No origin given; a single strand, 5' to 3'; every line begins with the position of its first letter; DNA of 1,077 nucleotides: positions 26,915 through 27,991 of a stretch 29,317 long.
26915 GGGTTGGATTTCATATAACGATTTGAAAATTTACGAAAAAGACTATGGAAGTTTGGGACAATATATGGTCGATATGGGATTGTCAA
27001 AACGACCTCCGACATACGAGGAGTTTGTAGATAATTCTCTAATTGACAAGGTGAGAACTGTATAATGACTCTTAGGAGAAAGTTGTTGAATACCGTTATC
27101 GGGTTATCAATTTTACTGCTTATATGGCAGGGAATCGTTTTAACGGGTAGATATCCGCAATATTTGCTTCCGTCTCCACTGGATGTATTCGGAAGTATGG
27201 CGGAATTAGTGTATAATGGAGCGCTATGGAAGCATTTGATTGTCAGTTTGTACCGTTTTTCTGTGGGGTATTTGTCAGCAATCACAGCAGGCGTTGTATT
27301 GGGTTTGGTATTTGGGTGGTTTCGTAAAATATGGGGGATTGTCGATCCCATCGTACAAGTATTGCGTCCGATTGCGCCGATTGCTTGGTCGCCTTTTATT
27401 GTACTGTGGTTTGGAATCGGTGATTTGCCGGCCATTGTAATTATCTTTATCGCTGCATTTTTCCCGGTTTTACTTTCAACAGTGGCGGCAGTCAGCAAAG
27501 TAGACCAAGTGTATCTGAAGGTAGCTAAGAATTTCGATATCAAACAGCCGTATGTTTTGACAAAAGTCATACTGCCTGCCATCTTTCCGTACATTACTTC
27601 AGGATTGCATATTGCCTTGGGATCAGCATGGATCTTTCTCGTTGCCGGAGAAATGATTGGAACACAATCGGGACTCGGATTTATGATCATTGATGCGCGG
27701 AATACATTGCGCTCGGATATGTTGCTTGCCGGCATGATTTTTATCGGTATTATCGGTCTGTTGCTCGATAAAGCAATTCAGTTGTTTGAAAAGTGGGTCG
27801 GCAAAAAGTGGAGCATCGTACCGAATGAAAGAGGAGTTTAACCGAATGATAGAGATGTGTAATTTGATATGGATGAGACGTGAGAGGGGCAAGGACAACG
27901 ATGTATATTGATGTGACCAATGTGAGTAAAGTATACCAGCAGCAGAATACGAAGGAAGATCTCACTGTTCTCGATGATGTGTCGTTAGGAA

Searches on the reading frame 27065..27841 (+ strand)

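Call 32: search_protein_families(library=pfam, proteins=[window:27065-27841:+], max_evalue=0.01)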
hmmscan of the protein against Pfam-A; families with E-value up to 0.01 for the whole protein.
window:27065-27841:+ (258 aa): 1 family
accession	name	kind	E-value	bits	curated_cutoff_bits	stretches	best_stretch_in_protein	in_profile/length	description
PF00528.27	BPD_transp_1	-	1e-24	87.7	26.4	1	76-248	1-181/184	Binding-protein-dependent transport system inner membrane component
